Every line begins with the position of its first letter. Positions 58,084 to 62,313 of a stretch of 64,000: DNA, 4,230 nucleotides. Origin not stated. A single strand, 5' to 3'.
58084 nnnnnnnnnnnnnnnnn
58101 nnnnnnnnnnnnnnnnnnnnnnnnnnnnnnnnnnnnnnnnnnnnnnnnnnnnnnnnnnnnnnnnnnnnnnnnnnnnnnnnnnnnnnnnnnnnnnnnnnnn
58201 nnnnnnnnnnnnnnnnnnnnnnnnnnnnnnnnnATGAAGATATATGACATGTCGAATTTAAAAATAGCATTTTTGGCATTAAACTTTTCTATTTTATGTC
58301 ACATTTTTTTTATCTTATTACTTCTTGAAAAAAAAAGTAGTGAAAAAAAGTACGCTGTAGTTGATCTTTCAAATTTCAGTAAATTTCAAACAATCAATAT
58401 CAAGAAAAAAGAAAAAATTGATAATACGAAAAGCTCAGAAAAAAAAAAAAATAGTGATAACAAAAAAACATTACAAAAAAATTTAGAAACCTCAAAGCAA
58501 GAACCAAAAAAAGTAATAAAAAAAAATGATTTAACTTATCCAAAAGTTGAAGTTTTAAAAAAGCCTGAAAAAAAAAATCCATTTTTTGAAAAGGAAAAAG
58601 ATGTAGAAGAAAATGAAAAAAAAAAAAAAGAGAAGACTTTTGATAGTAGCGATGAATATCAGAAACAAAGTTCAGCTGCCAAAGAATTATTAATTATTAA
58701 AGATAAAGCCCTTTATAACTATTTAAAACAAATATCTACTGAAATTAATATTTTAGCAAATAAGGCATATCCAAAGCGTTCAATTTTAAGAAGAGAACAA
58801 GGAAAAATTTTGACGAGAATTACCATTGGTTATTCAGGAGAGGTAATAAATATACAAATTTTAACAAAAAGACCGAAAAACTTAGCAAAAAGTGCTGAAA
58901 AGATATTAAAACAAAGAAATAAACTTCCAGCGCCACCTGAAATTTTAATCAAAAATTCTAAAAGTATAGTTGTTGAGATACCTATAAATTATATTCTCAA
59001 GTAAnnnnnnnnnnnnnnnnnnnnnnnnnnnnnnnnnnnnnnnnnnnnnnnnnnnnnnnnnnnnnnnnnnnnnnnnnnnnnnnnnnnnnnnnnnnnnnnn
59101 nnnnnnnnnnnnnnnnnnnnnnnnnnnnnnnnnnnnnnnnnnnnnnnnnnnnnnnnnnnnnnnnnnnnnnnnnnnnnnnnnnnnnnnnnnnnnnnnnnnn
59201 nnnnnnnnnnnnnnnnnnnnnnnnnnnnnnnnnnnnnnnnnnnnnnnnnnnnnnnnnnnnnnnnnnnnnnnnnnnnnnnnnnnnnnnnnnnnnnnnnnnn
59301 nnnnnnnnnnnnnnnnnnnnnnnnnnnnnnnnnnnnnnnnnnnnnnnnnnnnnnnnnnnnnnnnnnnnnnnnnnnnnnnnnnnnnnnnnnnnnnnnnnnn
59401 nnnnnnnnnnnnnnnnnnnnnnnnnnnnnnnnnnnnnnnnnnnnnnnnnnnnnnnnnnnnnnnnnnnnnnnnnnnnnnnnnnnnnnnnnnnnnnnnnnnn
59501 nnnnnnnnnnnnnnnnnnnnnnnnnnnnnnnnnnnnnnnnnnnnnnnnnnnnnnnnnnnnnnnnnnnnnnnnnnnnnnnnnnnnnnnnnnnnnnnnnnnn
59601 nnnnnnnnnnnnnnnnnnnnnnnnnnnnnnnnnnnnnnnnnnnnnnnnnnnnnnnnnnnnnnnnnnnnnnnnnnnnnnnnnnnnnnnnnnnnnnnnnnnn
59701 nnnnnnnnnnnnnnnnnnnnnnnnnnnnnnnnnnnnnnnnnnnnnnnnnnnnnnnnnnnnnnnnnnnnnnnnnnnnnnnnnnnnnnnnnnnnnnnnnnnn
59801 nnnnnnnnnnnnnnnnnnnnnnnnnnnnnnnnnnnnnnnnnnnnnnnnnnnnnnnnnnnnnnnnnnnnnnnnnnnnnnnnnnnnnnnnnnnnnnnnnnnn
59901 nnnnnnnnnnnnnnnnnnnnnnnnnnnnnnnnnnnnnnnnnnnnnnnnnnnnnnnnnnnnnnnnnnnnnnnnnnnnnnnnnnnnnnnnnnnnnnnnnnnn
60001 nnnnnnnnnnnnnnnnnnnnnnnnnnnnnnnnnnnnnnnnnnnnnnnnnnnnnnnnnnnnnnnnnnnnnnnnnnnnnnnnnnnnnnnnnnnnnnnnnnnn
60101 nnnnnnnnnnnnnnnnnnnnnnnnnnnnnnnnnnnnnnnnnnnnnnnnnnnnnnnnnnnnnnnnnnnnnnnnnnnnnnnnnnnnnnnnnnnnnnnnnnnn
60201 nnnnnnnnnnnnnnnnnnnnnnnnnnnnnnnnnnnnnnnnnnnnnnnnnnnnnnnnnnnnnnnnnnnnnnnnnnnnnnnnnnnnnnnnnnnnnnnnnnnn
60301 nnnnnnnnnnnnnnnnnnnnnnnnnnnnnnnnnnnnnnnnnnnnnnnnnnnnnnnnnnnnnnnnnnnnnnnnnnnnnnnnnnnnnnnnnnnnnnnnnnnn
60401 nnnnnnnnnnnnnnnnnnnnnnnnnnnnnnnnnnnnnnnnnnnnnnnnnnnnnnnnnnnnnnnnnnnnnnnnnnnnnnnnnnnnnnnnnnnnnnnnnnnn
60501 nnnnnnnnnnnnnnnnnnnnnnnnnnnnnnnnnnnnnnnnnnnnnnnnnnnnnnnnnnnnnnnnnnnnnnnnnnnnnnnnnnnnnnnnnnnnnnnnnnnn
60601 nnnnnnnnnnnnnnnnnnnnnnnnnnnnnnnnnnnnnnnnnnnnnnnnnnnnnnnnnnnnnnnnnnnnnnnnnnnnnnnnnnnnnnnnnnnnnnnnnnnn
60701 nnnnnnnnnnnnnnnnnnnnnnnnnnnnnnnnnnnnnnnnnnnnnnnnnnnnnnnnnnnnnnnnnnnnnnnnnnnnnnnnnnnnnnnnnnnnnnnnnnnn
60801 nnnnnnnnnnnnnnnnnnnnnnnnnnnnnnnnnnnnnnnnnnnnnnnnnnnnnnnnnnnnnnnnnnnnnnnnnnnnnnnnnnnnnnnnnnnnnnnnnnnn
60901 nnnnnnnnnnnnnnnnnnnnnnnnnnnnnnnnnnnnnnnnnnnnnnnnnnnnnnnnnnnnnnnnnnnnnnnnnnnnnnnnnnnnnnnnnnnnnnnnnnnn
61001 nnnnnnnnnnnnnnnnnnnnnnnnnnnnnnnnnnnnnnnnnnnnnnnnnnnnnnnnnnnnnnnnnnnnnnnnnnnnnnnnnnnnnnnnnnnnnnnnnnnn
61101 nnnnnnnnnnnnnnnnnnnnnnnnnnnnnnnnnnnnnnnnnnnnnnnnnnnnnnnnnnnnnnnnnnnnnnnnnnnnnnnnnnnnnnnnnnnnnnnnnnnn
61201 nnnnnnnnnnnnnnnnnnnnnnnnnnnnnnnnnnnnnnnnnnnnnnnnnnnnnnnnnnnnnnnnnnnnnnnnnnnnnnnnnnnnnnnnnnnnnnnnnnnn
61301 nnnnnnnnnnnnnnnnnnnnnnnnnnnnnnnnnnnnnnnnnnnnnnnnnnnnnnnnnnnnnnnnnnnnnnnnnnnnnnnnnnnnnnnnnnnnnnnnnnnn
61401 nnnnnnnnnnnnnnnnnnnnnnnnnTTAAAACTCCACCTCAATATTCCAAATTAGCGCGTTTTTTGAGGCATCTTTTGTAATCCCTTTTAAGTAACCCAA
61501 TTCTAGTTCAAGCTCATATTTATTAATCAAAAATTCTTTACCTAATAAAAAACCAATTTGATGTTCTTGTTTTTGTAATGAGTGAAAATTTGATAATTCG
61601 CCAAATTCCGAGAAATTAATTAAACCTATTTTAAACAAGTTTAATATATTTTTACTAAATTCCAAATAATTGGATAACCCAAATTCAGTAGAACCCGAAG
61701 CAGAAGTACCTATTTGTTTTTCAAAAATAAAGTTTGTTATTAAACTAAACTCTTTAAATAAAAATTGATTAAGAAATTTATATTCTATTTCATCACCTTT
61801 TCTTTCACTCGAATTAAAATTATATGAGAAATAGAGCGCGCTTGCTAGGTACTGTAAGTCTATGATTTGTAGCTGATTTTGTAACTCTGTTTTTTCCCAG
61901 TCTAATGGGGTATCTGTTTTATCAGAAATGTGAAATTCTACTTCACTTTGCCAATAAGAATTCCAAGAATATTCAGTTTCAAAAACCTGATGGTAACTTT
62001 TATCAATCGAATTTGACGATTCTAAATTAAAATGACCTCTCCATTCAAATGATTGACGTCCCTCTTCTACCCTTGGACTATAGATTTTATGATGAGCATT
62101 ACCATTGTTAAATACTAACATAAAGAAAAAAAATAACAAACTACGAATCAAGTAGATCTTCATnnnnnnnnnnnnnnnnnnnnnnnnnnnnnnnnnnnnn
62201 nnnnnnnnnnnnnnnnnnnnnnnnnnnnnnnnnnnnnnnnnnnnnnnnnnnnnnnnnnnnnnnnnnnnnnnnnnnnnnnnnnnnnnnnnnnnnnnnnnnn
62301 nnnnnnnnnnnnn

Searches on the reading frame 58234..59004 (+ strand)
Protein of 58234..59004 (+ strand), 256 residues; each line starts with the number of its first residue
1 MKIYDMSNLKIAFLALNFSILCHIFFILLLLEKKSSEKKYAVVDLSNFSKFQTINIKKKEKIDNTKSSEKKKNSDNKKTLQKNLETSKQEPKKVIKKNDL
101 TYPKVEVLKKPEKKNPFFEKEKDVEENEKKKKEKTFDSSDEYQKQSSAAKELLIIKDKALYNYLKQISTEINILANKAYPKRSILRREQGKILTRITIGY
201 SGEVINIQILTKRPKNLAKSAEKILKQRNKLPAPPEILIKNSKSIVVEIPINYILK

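Call 3: search_protein_families(library=pfam, proteins=[window:58234-59004:+], max_evalue=0.1)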
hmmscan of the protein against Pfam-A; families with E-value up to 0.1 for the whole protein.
window:58234-59004:+ (256 aa): 2 families
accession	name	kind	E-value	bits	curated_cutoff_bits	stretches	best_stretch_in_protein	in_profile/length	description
PF03544.19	TonB_C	-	2e-10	41.4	24.6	1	176-255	2-79/79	Gram-negative bacterial TonB protein C-terminal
PF22997.1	CHS4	-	0.077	13.8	27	0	41-85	21-65/81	Chitin synthase 4-like domain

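Call 4: search_protein_families(library=ncbifam, proteins=[window:58234-59004:+], max_evalue=0.1)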
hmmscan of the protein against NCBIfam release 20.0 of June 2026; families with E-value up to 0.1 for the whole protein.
window:58234-59004:+ (256 aa): 5 families
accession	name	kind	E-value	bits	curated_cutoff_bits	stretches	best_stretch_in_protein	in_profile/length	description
TIGR01352.1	tonB_Cterm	subfamily_domain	8e-07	29.3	27.1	1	178-253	2-73/76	TonB family protein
NF008084.0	PRK10819.1-5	equivalog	0.00013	22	315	1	83-218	82-212/249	TonB system transport protein TonB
NF053801.1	OM_Bd0486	exception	0.0097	15.1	370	1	43-165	35-151/356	Bd0486 family outer membrane beta-barrel protein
NF047760.1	LIC10042_TonB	equivalog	0.014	15.5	100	1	13-89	7-83/156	LIC_10042 family TonB-like protein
NF047351.1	lipase_YSIRK_Sa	exception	0.026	12.8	650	1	52-146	50-144/704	YSIRK-targeted triacylglycerol lipase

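Call 10: find_related_loci(query=window:58234-59004:+, collection=genome_contigs, flank=10000)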
Query window:58234-59004:+ (256 aa) in genome_contigs; peptide patterns used: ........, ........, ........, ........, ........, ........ (x = any residue, [..] = any of these).
526 stretches matched a pattern, but none encodes a relative of the query by tblastn (E <= 1e-3).

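Call 11: find_homologous_proteins(query=window:58234-59004:+, max_evalue=0.001)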
Query window:58234-59004:+ (256 aa): 11 proteins with E <= 0.001 among 1804 candidates.
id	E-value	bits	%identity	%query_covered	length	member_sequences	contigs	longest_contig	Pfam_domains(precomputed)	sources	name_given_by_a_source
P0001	7.1e-148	508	100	100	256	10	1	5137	PF03544.20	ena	-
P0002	4.6e-82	293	63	97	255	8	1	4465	PF03544.20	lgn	-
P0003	1.2e-31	128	40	95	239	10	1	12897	PF03544.20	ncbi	-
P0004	2.5e-31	127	39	93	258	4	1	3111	PF03544.20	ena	-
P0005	4.4e-30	123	40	95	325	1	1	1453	PF02472.22,PF03544.20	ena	-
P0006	1.8e-22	98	53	40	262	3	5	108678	PF03544.20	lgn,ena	-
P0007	9.5e-22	95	53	40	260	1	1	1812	PF03544.20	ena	-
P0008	3.0e-18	84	32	98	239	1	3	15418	PF03544.20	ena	-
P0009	4.0e-18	84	38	45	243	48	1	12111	PF03544.20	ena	-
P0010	2.8e-15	74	37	65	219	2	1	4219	PF03544.20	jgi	jgi:outer membrane biosynthesis protein TonB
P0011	4.2e-13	67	44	39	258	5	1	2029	PF03544.20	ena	-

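Call 13: find_encoding_contigs(protein=P0006, flank=10000, max_places=4)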
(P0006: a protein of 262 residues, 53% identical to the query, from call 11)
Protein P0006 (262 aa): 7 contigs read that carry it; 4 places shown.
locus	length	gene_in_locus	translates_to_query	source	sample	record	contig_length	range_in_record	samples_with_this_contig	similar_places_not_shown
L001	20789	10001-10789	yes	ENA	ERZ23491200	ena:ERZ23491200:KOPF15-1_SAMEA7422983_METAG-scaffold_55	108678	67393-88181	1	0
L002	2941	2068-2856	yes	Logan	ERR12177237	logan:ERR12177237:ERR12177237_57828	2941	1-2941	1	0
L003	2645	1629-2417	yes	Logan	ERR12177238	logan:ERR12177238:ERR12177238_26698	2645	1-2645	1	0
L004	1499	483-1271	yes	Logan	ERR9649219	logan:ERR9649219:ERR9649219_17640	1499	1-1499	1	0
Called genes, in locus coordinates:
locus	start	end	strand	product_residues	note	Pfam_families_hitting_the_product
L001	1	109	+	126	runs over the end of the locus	PF01641:SelR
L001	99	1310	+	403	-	PF00155:Aminotran_1_2, PF01053:Cys_Met_Meta_PP (weak)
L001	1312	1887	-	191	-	PF12766:Pyridox_oxase_2, PF01243:PNPOx_N, PF10590:PNP_phzG_C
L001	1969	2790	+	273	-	PF00106:adh_short, PF13561:adh_short_C2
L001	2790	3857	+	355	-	PF01264:Chorismate_synt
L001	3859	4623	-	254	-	PF01479:S4, PF01728:FtsJ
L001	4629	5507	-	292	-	PF00348:polyprenyl_synt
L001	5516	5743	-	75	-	PF02609:Exonuc_VII_S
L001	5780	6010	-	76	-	PF01206:TusA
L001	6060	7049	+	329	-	PF09084:NMT1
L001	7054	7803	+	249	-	PF00528:BPD_transp_1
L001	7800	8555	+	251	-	PF03215:Rad17 (weak), PF00005:ABC_tran, PF13304:AAA_21 (faint)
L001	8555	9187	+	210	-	PF01618:MotA_ExbB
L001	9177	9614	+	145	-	PF02472:ExbD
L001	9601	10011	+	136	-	PF02472:ExbD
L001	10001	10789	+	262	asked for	PF03544:TonB_C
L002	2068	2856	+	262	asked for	PF03544:TonB_C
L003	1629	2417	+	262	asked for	PF03544:TonB_C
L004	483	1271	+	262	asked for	PF03544:TonB_C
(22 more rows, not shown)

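Call 14: find_related_loci(query=A1, collection=genome_contigs, flank=10000)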
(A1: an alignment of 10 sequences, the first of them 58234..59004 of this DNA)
Query A1 (256 aa) in genome_contigs; peptide patterns used: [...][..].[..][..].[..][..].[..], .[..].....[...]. (x = any residue, [..] = any of these).
106 stretches matched a pattern; 30 encode a relative of the query (tblastn E <= 1e-3); 30 distinct loci.
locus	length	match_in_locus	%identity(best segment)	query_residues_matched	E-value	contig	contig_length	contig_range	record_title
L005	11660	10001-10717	40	6-256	6e-34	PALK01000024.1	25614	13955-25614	MAG: Rickettsiales bacterium isolate SAT45 312663, whole genome shotgun sequence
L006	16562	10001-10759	35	6-256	5e-26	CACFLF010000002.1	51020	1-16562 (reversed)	uncultured Alphaproteobacteria bacterium isolate AG-908-F15 genome assembly, contig: AG-908-F15_NODE_2, whole genome sho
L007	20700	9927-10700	36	5-256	2e-24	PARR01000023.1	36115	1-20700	MAG: Rickettsiales bacterium isolate SP101 7699, whole genome shotgun sequence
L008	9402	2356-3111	35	6-256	2e-24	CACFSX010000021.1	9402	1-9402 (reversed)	uncultured Alphaproteobacteria bacterium isolate AG-908-P05 genome assembly, contig: AG-908-P05_NODE_21, whole genome sh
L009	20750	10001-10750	32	6-256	6e-24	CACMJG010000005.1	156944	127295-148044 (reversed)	MAG: uncultured Alphaproteobacteria bacterium isolate AG-891-J16 genome assembly, contig: AG-891-J16_NODE_5, whole genom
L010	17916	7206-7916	35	13-256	6e-24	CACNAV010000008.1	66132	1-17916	MAG: uncultured Alphaproteobacteria bacterium isolate AG-892-K07 genome assembly, contig: AG-892-K07_NODE_8, whole genom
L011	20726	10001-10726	35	6-256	1e-23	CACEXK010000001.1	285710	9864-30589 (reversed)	uncultured Alphaproteobacteria bacterium isolate AG-404-M02 genome assembly, contig: AG-404-M02_NODE_1, whole genome sho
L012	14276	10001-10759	34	6-256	2e-23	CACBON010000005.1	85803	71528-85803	uncultured Alphaproteobacteria bacterium isolate AG-359-F09 genome assembly, contig: AG-359-F09_NODE_5, whole genome sho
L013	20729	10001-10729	33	1-255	2e-23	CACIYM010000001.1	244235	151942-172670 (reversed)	uncultured Alphaproteobacteria bacterium isolate AG-914-I17 genome assembly, contig: AG-914-I17_NODE_1, whole genome sho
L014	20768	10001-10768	35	6-256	5e-23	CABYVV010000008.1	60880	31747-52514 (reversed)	MAG: uncultured Alphaproteobacteria bacterium isolate AG-895-B20 genome assembly, contig: AG-895-B20_NODE_8, whole genom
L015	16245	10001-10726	34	13-256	1e-22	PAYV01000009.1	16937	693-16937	MAG: Rickettsiales bacterium isolate SP91 127515, whole genome shotgun sequence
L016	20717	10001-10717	33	10-256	1e-22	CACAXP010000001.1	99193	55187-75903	uncultured Alphaproteobacteria bacterium isolate AG-349-G10 genome assembly, contig: AG-349-G10_NODE_1, whole genome sho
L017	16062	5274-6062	35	6-256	2e-22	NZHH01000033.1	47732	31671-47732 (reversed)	MAG: Rickettsiales bacterium isolate MED652 58680, whole genome shotgun sequence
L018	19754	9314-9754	43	121-256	2e-22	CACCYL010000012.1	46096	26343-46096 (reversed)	uncultured Alphaproteobacteria bacterium isolate AG-903-D15 genome assembly, contig: AG-903-D15_NODE_12, whole genome sh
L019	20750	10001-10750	33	6-256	5e-22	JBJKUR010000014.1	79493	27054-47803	MAG: Alphaproteobacteria bacterium isolate LRMED-288 Alphaproteobacteria-LRMED-288-C5, whole genome shotgun sequence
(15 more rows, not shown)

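Call 63: predict_structure(alignment_id=A1)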
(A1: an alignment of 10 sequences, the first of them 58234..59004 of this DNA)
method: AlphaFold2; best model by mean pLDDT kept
length: 256 residues; sequences in the alignment: 10
mean_pLDDT: 61.4   pTM: 0.44
mean pLDDT of the five models: 61.4, 59.6, 58.6, 57.0, 56.7
residues with pLDDT >= 90: 17; 70-90: 107; 50-70: 21; < 50: 111
segments of 3 or more residues with pLDDT < 50: 35-40, 53-154
pLDDT, mean of each block of 10 residues (from residue 1): 67 89 83 51 54 43 34 32 32 35 32 31 32 33 37 61 85 86 87 89 90 89 88 81 82 82
secondary structure, 60 per line:
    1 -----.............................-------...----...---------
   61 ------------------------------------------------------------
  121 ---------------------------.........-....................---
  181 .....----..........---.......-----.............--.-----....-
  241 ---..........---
elements in order: H6-34 E42-44 H148-156 H158-177 H181-185 E190-199 E203-209 H215-227 H236-239 E244-253

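Call 67: fold_search(model_id=the predicted structure, library=pdb)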
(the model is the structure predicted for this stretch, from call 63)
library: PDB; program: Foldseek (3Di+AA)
matches with E <= 10: 393; with E <= 0.001: 3
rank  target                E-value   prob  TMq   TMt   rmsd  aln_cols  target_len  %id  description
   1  6sly_MODEL_1_A        2.5e-04  1.00  0.27  0.57   5.4       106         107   25  NMR solution structure of Helicobacter pylori TonB-CTD (residues 179-285) (released 2020-03-25)
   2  5lw8_MODEL_1_A        7.5e-04  1.00  0.28  0.71   2.4        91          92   25  NMR solution structure of Helicobacter pylori TonB-CTD (residues 194-285) (released 2016-10-19)
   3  9dc4_T                9.7e-04  1.00  0.25  0.70   2.1        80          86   21  Transferrin Binding Protein A in complex with transferrin binding protein B, transferrin and globular domain of TonB (released 2026-03-04)
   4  2m2k_MODEL_1_A        1.6e-03  1.00  0.26  0.46   4.5        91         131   23  The structure of HasB CTD (released 2013-04-10)
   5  7zc8_B                1.8e-03  1.00  0.23  0.64   3.7        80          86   19  Crystal structure of the C-terminal domain of FusB, a TonB homologue (released 2022-08-17)
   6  2gsk_B                2.1e-03  1.00  0.23  0.63   3.4        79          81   24  Structure of the BtuB:TonB Complex (released 2006-06-13)
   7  7zc8_A                2.9e-03  1.00  0.25  0.66   2.4        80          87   21  Crystal structure of the C-terminal domain of FusB, a TonB homologue (released 2022-08-17)
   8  1u07_A                4.3e-03  1.00  0.23  0.55   4.0        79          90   24  Crystal Structure of the 92-residue C-term. part of TonB with significant structural changes compared to shorter fragm (released 2004-11-30)
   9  9ddz                  7.7e-03  1.00  0.25  0.72   2.2        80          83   22  Crystal Structure of Neisseria meningitidis TonB C-terminus domain (globular domain) (released 2026-03-04)
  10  1u07_B                7.7e-03  0.99  0.23  0.57   3.9        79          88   23  Crystal Structure of the 92-residue C-term. part of TonB with significant structural changes compared to shorter fragm (released 2004-11-30)
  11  3qdp                  8.2e-03  0.99  0.25  0.61   4.5        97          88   18  Structural characterization of the interaction of colicin A, colicin N, and TolB with TolAIII translocon (released 2012-01-25)
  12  8rd6_MODEL_1_A        1.1e-02  0.99  0.21  0.52   3.9        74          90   24  the C-terminal domain of TonB protein from Salmonella enterica. (released 2024-01-17)
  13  2x9a_B                1.2e-02  0.99  0.26  0.63   4.1       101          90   17  crystal structure of g3p from phage IF1 in complex with its coreceptor, the C-terminal domain of TolA (released 2010-12-01)
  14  2grx_C                1.2e-02  0.99  0.23  0.62   3.5        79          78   26  Crystal structure of TonB in complex with FhuA, E. coli outer membrane receptor for ferrichrome (released 2006-06-13)
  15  3qdr_A                1.4e-02  0.99  0.26  0.60   5.8       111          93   15  Structural characterization of the interaction of colicin A, colicin N, and TolB with the TolAIII translocon (released 2012-01-25)
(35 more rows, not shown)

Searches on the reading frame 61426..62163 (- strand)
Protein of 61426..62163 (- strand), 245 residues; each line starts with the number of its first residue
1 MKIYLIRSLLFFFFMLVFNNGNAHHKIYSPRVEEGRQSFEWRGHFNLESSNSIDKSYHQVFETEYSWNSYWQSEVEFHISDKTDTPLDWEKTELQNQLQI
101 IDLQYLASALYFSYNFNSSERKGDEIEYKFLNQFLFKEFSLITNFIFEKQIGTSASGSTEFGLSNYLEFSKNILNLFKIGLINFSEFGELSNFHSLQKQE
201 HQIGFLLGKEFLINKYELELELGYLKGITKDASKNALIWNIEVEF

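Call 3: search_protein_families(library=pfam, proteins=[window:61426-62163:-], max_evalue=0.1)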
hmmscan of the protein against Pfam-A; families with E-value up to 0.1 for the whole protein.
window:61426-62163:- (245 aa): 1 family
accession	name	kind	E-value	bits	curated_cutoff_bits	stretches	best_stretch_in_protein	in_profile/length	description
PF13505.12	OMP_b-brl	-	0.067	13.8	28.7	0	48-115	34-96/175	Outer membrane protein beta-barrel domain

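Call 4: search_protein_families(library=ncbifam, proteins=[window:61426-62163:-], max_evalue=0.1)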
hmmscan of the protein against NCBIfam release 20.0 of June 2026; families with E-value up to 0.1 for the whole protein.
window:61426-62163:- (245 aa): 0 families
